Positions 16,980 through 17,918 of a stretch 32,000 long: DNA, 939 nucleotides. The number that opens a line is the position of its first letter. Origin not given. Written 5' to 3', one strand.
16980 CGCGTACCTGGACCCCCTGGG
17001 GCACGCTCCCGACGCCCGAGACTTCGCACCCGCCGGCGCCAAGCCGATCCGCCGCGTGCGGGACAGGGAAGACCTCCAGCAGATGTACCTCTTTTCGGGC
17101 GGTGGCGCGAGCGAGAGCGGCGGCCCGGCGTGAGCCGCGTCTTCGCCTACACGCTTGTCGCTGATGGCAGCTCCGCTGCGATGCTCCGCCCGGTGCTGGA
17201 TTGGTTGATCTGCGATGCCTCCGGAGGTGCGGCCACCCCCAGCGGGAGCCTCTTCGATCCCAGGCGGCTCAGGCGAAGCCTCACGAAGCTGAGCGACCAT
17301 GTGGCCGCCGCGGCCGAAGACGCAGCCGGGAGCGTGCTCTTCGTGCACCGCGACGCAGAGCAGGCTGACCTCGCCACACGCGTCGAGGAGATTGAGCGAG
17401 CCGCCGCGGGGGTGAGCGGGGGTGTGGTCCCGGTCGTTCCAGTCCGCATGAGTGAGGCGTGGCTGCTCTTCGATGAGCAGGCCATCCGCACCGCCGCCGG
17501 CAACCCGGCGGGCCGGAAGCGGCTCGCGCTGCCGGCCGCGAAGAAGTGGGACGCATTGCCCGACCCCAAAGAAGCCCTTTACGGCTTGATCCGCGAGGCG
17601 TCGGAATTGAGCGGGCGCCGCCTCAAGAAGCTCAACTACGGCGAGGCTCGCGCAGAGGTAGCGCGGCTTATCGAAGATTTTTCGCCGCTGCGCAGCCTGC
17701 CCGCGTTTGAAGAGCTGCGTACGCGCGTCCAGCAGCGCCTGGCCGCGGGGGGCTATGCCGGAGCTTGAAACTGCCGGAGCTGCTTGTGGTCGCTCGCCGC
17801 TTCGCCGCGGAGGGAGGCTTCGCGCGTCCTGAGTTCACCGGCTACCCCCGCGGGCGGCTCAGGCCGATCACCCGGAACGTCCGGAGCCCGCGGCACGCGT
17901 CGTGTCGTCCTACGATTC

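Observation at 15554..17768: Coupled OLD/ABC-type ATPase and DUF4276/Toprim-like gene pair inserted between nuoE and nuoF: candidate split-OLD/PARIS-like defence module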

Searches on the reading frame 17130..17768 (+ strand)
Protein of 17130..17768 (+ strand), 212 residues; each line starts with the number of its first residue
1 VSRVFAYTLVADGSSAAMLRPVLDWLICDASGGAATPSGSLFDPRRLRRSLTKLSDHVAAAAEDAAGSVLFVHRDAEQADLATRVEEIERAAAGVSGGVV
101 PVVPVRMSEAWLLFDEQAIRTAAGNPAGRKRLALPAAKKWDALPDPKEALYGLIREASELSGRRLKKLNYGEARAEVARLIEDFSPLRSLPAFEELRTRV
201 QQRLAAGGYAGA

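Call 5: search_protein_families(library=pfam, proteins=[window:17130-17768:+], max_evalue=0.01)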
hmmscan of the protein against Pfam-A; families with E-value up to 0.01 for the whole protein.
window:17130-17768:+ (212 aa): 1 family
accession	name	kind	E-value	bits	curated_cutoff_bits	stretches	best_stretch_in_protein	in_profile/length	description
PF14103.11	DUF4276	-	7.6e-05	23.5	30.2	1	64-176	54-170/192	Domain of unknown function (DUF4276)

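Call 6: search_protein_families(library=padloc, proteins=[window:17130-17768:+], max_evalue=1)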
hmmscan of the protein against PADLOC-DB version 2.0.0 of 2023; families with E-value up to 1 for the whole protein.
window:17130-17768:+ (212 aa): 10 families
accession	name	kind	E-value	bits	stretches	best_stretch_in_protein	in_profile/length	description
PDLC04210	HEC-01B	-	1.5e-22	78.4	1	8-206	7-211/217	-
PDLC04209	HEC-01B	-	3.5e-09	34.8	1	65-208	68-215/219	-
PDLC04211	HEC-01B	-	3.8e-09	34.5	1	58-147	62-159/167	-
PDLC04206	HEC-01B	-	0.0011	16.8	1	66-183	76-193/219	-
PDLC04197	HEC-01B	-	0.0032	15.2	1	50-154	35-132/192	-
PDLC04212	HEC-01B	-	0.0035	15.4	1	101-203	114-214/222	-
PDLC04546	PDC-M25B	-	0.018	12.9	1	49-114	97-167/248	-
PDLC04194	HEC-01B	-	0.02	12.7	1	53-159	43-142/204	-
PDLC04544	PDC-M25B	-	0.022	12.7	1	53-117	100-167/246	-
PDLC04205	HEC-01B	-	0.058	11.1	1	58-185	66-192/213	-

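Call 7: search_protein_families(library=ncbifam, proteins=[window:17130-17768:+], max_evalue=0.1)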
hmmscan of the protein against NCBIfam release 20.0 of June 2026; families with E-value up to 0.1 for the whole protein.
window:17130-17768:+ (212 aa): 0 families

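Call 8: search_protein_families(library=phrogs, proteins=[window:17130-17768:+], max_evalue=0.1)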
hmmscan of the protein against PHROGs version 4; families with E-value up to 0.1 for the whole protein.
window:17130-17768:+ (212 aa): 0 families

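Call 9: find_encoding_contigs(protein=window:17130-17768:+, flank=10000, max_places=6)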
Protein window:17130-17768:+ (212 aa): 4 contigs read that carry it; 2 places shown.
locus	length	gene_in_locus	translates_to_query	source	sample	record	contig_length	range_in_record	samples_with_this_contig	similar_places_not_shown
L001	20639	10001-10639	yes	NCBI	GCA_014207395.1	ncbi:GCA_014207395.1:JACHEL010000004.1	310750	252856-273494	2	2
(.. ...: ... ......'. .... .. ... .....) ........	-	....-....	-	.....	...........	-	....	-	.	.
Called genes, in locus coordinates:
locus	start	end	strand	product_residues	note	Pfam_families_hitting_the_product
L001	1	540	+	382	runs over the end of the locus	PF08447:PAS_3, PF00512:HisKA, PF02518:HATPase_c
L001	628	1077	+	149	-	PF00072:Response_reg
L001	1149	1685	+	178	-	PF01903:CbiX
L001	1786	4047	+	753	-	PF00384:Molybdopterin, PF01568:Molydop_binding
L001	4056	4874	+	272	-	PF02634:FdhD-NarQ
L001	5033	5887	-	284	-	PF01370:Epimerase, PF04321:RmlD_sub_bind (weak), PF16363:GDP_Man_Dehyd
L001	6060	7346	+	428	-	PF00346:Complex1_49kDa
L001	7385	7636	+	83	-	-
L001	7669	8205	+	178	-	PF01257:2Fe-2S_thioredx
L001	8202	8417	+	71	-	-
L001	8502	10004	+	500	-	PF02463:SMC_N, PF13304:AAA_21, PF13175:AAA_15 (weak)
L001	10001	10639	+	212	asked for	-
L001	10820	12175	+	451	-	PF01512:Complex1_51K, PF10589:NADH_4Fe-4S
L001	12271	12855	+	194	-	PF02622:DUF179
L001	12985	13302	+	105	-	-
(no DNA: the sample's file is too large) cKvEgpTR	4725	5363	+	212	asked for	-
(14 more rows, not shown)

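Call 10: find_homologous_proteins(query=window:17130-17768:+, max_evalue=0.001)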
Query window:17130-17768:+ (212 aa): 1407 proteins with E <= 0.001 among 6606 candidates; the best 120 are listed.
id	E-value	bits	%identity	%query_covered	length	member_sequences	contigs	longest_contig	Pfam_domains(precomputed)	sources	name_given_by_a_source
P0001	3.5e-129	446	100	100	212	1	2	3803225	-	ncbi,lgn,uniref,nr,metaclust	ncbi:DUF4276 family protein [Phycisphaera mikurensis]|uniref:DUF4276 family protein n=1 Tax=Phycisph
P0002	2.6e-49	186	51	89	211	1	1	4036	-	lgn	-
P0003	3.5e-47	179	51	94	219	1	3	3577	-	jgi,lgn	-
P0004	6.2e-47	178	48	98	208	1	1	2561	-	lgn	-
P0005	2.8e-46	176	52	92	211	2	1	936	-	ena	-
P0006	3.2e-46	176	48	98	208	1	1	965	-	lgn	-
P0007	3.8e-45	172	45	99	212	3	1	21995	-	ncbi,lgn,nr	ncbi:MAG: hypothetical protein M0T70_09055 [Geobacteraceae bacterium]|nr:hypothetical protein [Geoba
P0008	4.4e-45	172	48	96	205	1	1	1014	-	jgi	jgi:hypothetical protein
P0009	8.4e-45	171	48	99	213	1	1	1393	-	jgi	jgi:hypothetical protein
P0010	3.8e-44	169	48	97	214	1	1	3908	PF14103.12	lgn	-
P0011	4.1e-44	169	47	96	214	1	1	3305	PF14103.12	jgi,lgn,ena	-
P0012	4.3e-44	169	48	97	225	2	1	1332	-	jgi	-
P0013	6.8e-44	168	50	96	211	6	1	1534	-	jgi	jgi:hypothetical protein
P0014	8.5e-44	168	48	96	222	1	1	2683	PF14103.12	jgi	jgi:hypothetical protein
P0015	8.6e-44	168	45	96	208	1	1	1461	-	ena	-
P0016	1.1e-43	167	47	99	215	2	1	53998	-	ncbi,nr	ncbi:MAG: hypothetical protein GXP31_03090 [Kiritimatiellaeota bacterium]|nr:hypothetical protein [K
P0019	3.1e-43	166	49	92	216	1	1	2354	PF14103.12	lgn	-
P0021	4.3e-43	165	48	97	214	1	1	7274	PF14103.12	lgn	-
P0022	6.6e-43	165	48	92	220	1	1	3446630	-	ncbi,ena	-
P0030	4.9e-42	162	47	97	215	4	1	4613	PF14103.12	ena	-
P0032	7.1e-42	162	50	92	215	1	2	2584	PF14103.12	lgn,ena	-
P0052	6.5e-41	158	45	99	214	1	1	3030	PF14103.12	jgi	jgi:hypothetical protein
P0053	6.7e-41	158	49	79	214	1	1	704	PF14103.12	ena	-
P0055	7.6e-41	158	45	96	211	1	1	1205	PF14103.12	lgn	-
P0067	1.7e-40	157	48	94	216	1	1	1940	PF14103.12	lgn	-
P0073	2.4e-40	157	44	98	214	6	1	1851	PF14103.12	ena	-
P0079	3.0e-40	156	48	96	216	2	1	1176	PF14103.12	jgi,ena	jgi:hypothetical protein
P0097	8.8e-40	155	46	96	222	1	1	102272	-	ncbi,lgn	-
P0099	9.3e-40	155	45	96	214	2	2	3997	PF14103.12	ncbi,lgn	-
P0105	1.3e-39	154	43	97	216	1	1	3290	PF14103.12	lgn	-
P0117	2.6e-39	153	48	93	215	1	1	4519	PF14103.12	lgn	-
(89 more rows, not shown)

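Call 12: find_encoding_contigs(protein=P0016, flank=8000, max_places=2)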
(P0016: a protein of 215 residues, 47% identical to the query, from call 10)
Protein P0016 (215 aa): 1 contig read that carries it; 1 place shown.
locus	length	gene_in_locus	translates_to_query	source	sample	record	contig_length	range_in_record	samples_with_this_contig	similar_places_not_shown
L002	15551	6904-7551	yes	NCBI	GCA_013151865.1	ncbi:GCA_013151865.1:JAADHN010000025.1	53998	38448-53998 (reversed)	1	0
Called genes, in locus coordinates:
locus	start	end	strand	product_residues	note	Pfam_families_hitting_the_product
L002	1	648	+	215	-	?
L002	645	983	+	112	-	PF01909:NTP_transf_2, PF18765:Polbeta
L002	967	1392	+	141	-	PF05168:HEPN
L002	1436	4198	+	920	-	PF04851:ResIII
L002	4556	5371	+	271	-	-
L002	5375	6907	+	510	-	PF02463:SMC_N, PF13175:AAA_15 (weak), PF13476:AAA_23 (weak), PF13304:AAA_21, PF13175:AAA_15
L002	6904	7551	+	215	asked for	-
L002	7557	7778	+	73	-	-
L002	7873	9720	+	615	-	PF13522:GATase_6, PF13537:GATase_7, PF00733:Asn_synthase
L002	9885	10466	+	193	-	PF13238:AAA_18 (weak), PF13671:AAA_33, PF01202:SKI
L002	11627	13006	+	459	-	PF05167:DUF711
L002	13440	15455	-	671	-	PF17128:DUF5107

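Call 13: find_encoding_contigs(protein=P0022, flank=8000, max_places=2)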
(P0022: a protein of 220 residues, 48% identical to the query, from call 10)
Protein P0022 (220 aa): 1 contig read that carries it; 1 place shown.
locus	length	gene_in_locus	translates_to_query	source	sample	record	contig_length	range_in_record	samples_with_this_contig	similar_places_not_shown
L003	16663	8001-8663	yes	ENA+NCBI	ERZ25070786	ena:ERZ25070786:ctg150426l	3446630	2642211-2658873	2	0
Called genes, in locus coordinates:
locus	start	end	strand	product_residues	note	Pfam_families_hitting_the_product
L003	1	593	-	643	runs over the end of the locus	PF00580:UvrD-helicase, PF13245:AAA_19, PF01443:Viral_helicase1 (faint), PF13361:UvrD_C, PF13538:UvrD_C_2 (faint)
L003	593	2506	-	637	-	PF02463:SMC_N (faint), PF11398:DUF2813, PF13175:AAA_15, PF13476:AAA_23, PF13304:AAA_21, PF13175:AAA_15, PF11398:DUF2813, PF20469:OLD-like_TOPRIM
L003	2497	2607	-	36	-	-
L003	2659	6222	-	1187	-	PF00176:SNF2-rel_dom, PF00270:DEAD (faint), PF04851:ResIII, PF00271:Helicase_C, PF13020:NOV_C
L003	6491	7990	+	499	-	PF02463:SMC_N, PF13175:AAA_15 (weak), PF13476:AAA_23, PF13304:AAA_21, PF13175:AAA_15 (weak)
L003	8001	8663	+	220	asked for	-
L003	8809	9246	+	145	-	-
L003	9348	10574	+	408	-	PF02321:OEP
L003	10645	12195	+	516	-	PF25919:BSH_CusB, PF25975:CzcB_C, PF25989:YknX_C (weak)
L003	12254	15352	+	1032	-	PF00873:ACR_tran, PF02355:SecD_SecF_C (faint)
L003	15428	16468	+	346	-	-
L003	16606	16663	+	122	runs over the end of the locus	-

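Call 14: find_encoding_contigs(protein=P0007, flank=8000, max_places=2)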
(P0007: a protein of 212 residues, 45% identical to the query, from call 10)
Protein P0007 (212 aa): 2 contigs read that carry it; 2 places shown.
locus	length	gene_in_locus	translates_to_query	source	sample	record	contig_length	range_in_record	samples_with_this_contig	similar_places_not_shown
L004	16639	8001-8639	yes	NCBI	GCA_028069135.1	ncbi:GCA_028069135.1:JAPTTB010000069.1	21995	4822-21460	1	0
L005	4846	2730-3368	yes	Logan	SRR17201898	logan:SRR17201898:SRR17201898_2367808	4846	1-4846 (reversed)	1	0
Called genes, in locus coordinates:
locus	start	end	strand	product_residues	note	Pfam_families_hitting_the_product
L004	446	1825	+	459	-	PF01336:tRNA_anti-codon (weak), PF00152:tRNA-synt_2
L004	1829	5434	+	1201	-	PF00176:SNF2-rel_dom, PF04851:ResIII (faint), PF00271:Helicase_C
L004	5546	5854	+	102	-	PF03683:UPF0175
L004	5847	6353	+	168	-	PF11848:DUF3368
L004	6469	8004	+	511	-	PF02463:SMC_N, PF13175:AAA_15 (weak), PF13476:AAA_23 (weak), PF13175:AAA_15, PF13304:AAA_21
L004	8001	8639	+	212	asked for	-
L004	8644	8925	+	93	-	PF04456:DUF503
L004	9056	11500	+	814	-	PF07697:7TMR-HDED, PF07698:7TM-7TMR_HD, PF01966:HD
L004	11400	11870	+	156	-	PF02130:YbeY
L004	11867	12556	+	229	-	PF01219:DAGK_prokar, PF01569:PAP2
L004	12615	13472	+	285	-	PF00571:CBS, PF03471:CorC_HlyC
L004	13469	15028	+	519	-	PF20154:LNT_N, PF00795:CN_hydrolase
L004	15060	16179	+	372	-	PF03462:PCRF, PF00472:RF-1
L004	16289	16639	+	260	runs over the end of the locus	PF05036:SPOR, PF00877:NLPC_P60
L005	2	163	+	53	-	?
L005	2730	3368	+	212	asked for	-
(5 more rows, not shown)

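Call 37: predict_structure(alignment_id=A1)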
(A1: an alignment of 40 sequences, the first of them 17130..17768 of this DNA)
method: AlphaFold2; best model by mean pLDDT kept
length: 212 residues; sequences in the alignment: 40
mean_pLDDT: 93.4   pTM: 0.89
mean pLDDT of the five models: 93.4, 92.4, 90.2, 89.9, 89.5
residues with pLDDT >= 90: 176; 70-90: 33; 50-70: 2; < 50: 1
segments of 3 or more residues with pLDDT < 50: none
pLDDT, mean of each block of 10 residues (from residue 1): 94 90 97 96 94 95 93 89 94 94 83 97 97 94 92 98 97 96 95 93 92 58
secondary structure, 60 per line:
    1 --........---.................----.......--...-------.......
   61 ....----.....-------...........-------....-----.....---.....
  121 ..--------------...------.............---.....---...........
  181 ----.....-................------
elements in order: E3-10 H14-30 E35-41 H54-64 E69-73 H81-91 E99-102 H108-112 H116-122 H146-158 H162-166 H170-180 H185-189 H191-206

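Call 40: fold_search(model_id=the predicted structure, library=pdb)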
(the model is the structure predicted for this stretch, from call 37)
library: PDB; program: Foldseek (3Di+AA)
matches with E <= 10: 1021; with E <= 0.001: 0
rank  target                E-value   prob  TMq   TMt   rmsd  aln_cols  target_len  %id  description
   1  3m5c                  8.4e-02  0.63  0.30  0.21  13.3       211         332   10  Crystal structure of N-acetyl-L-ornithine transcarbamylase K302E mutant complexed with PALAO (released 2010-07-28)
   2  3kzk                  1.0e-01  0.54  0.29  0.21  13.7       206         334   11  Crystal structure of acetylornithine transcarbamylase complexed with acetylcitrulline (released 2010-03-31)
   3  3m4n                  1.1e-01  0.54  0.29  0.21  13.3       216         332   11  Crystal structure of N-acetyl-L-ornithine transcarbamylase K302A mutant complexed with PALAO (released 2010-07-28)
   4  5bmo_C                1.1e-01  0.16  0.21  0.19  16.5       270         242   11  LnmX protein, a putative GlcNAc-PI de-N-acetylase from Streptomyces atroolivaceus (released 2015-06-10)
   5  3kzm                  1.2e-01  0.44  0.27  0.20  13.4       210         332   10  Crystal structure of N-acetyl-L-ornithine transcarbamylase complexed with carbamyl phosphate (released 2010-03-31)
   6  7dnr_B                1.3e-01  0.35  0.25  0.17  18.1       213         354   13  Crystal Structure of Zn-bound SIS Domain of Glucosamine-6-P Synthase from E. coli (released 2021-12-15)
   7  1v9l_A                1.4e-01  0.44  0.24  0.15   9.4       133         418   16  L-glutamate dehydrogenase from Pyrobaculum islandicum complexed with NAD (released 2004-12-14)
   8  1moq                  1.5e-01  0.35  0.26  0.17  18.3       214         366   12  ISOMERASE DOMAIN OF GLUCOSAMINE 6-PHOSPHATE SYNTHASE COMPLEXED WITH GLUCOSAMINE 6-PHOSPHATE (released 1998-10-07)
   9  4ktv_E                1.6e-01  0.33  0.25  0.18  13.2       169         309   13  Structural insights of MAT enzymes: MATa2b complexed with adenosine and pyrophosphate (released 2014-07-16)
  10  4a8h_A                1.7e-01  0.47  0.30  0.20  12.2       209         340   10  Crystal structure of putrescine transcarbamylase from Enterococcus faecalis with N-(phosphonoacetyl)-putrescine (released 2012-02-15)
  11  3qpz_B                1.7e-01  0.12  0.18  0.16  16.3       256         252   11  Crystal structure of the N59A mutant of the 3-deoxy-d-manno-octulosonate 8-phosphate synthase (KDO8PS) from Neisseria  (released 2011-04-13)
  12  7ag7_B                1.7e-01  0.30  0.25  0.20  14.8       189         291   14  Crystal structure of SFP aldolase YihT from Salmonella enterica in complex with sulfate bound at the active site (released 2021-04-14)
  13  3l05                  1.8e-01  0.57  0.28  0.20  10.1       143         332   12  Crystal structure of N-acetyl-L-ornithine transcarbamylase E92S mutant complexed with carbamyl phosphate and N-succinyl- (released 2010-03-31)
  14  1xn1_C                1.9e-01  0.63  0.30  0.40  13.7       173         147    8  Crystal Structure Of Lumazine Synthase From Brucella Abortus (Orthorhombic Form At 3.05 Angstroms) (released 2005-09-27)
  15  9qpp_E                1.9e-01  0.33  0.24  0.17  12.8       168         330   13  CryoEM structure of human MATa2 in complex with MAT2B isoform v1 at 2.6 A resolution (released 2026-04-08)
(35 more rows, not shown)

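Call 41: search_solved_structures(query=A1, max_evalue=10, show_alignments=2)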
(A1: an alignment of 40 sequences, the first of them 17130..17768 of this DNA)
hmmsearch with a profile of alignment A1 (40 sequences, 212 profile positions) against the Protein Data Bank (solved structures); distinct sequences matched with E-value up to 10: 3.
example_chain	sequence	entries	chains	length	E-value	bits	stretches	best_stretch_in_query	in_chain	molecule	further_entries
4yy5_A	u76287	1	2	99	0.063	15.7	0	130-167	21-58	dTor_3x33L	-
4yy2_A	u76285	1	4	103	0.065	15.7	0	137-167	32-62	dTor_3x33L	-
5mq9_A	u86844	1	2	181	0.33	13.4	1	74-124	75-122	Uncharacterized protein YacP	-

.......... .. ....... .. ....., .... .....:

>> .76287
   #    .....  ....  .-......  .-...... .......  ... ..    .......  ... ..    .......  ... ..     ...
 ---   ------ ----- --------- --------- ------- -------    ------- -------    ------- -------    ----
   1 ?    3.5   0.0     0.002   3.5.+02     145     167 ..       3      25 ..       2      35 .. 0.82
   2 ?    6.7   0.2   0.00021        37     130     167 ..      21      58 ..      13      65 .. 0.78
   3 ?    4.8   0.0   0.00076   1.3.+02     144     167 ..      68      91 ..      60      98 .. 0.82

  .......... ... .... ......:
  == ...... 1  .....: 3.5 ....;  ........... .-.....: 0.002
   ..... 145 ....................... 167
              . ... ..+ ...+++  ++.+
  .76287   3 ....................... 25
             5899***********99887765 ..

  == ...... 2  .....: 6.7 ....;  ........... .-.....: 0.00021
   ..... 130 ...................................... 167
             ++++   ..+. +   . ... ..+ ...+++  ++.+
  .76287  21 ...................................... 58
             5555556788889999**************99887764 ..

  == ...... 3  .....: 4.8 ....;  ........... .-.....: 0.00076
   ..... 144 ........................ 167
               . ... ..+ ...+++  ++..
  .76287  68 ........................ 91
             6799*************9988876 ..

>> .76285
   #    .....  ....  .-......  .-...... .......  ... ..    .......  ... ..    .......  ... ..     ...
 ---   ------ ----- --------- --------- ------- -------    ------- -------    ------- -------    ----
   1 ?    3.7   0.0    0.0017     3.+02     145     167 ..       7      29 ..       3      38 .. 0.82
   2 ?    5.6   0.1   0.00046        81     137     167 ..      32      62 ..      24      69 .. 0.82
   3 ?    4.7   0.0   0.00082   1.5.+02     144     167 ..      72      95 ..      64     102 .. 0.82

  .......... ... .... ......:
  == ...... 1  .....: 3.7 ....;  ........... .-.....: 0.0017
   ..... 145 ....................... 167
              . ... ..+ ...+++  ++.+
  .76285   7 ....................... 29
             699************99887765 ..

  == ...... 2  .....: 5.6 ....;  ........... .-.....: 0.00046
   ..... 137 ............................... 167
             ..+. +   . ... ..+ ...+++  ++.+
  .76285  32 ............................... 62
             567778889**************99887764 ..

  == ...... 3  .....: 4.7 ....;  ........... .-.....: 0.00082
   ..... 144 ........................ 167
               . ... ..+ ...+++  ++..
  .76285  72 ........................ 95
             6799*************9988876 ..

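Call 47: search_protein_families(library=pfam, alignment_id=A1, max_evalue=0.01)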
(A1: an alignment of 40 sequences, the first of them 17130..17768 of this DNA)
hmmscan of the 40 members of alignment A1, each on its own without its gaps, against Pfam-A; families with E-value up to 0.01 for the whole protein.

A. member 1, window:17130-17768:+ (212 aa): 1 family
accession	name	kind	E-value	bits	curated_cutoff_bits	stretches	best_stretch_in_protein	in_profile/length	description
PF14103.11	DUF4276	-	7.6e-05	23.5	30.2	1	64-176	54-170/192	Domain of unknown function (DUF4276)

B. families by the number of members that match (of 40 scanned): 2 families
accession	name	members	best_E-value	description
PF14103.11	DUF4276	32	4.9e-07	Domain of unknown function (DUF4276)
PF10649.15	DUF2478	1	0.0079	Protein of unknown function (DUF2478)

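Call 49: search_protein_representatives(alignment_id=A1)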
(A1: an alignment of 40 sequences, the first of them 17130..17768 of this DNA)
Query: 40 sequences, 212 profile positions. Proteins with E-value up to 0.001 (for the whole library): 2472; up to 1e-10: 1799; up to 1e-30: 913. The best 150 are listed.
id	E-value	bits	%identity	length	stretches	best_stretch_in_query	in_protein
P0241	2.1e-89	314.7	-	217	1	1-210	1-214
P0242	2.0e-86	304.9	-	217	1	1-210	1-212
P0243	3.3e-85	301.0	-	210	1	1-210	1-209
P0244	3.1e-84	297.8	-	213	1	1-210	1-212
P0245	4.5e-82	290.7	-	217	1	1-210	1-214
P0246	1.4e-81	289.1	-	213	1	1-206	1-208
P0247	1.0e-80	286.3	-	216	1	1-204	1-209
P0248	1.2e-80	286.1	-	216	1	1-208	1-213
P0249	4.4e-80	284.2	-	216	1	3-205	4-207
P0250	4.8e-80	284.1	-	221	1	1-210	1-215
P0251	1.8e-79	282.2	-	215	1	1-211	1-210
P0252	2.6e-79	281.7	-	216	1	1-210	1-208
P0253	3.8e-79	281.2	-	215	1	3-210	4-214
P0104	1.2e-78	279.5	-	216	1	1-209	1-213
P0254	1.5e-78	279.2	-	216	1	1-204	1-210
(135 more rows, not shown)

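Call 52: fold_search(model_id=the predicted structure, library=viral)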
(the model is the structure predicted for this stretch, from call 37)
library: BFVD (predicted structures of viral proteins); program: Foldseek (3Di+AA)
matches with E <= 10: 645; with E <= 0.001: 0
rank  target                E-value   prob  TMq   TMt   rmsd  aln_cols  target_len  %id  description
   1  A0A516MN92            1.5e-02  0.35  0.22  0.14  15.1       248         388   13  (no name in the UniProt tables at hand)
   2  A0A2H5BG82            1.6e-02  0.80  0.30  0.12  11.6       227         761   11  (no name in the UniProt tables at hand)
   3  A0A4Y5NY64            6.3e-02  0.38  0.27  0.18  15.2       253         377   16  (no name in the UniProt tables at hand)
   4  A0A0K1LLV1            6.6e-02  0.25  0.19  0.20  13.9       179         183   12  Nucleic acid-binding protein [Caulobacter phage Sansa]
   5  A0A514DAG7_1          7.3e-02  0.20  0.21  0.06  17.3       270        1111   11  RNA-dependent RNA polymerase [Picornavirales sp.]
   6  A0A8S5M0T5            9.1e-02  0.28  0.23  0.25  21.6       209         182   14  DUF4406 domain-containing protein [Siphoviridae sp. ctLAw30]
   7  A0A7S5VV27            9.5e-02  0.54  0.29  0.33  16.6       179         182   16  (no name in the UniProt tables at hand)
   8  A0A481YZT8            1.9e-01  0.84  0.28  0.16   6.7       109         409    9  Exodeoxyribonuclease VII large subunit [Mimivirus LCMiAC01]
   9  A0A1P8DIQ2            1.9e-01  0.69  0.25  0.28   7.1       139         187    9  (no name in the UniProt tables at hand)
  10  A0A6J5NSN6            2.0e-01  0.25  0.26  0.11  13.4       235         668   11  Lysozyme [uncultured Caudovirales phage]
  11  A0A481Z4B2            2.2e-01  0.16  0.24  0.19  15.5       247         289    8  Uncharacterized protein [Pithovirus LCPAC104]
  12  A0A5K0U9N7            2.4e-01  0.25  0.23  0.19  13.2       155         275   15  Type 1 glutamine amidotransferase [Yasminevirus sp. GU-2018]
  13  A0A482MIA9            2.4e-01  0.10  0.18  0.10  15.6       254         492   11  Putative DHD superfamily phosphohydrolase [Nodularia phage vB_NspS-kac65v161]
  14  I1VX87                2.6e-01  0.15  0.18  0.19  12.6       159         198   16  (no name in the UniProt tables at hand)
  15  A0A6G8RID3            2.7e-01  0.54  0.25  0.10   7.7       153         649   12  Putative helicase-primase [Salmonella phage templet]
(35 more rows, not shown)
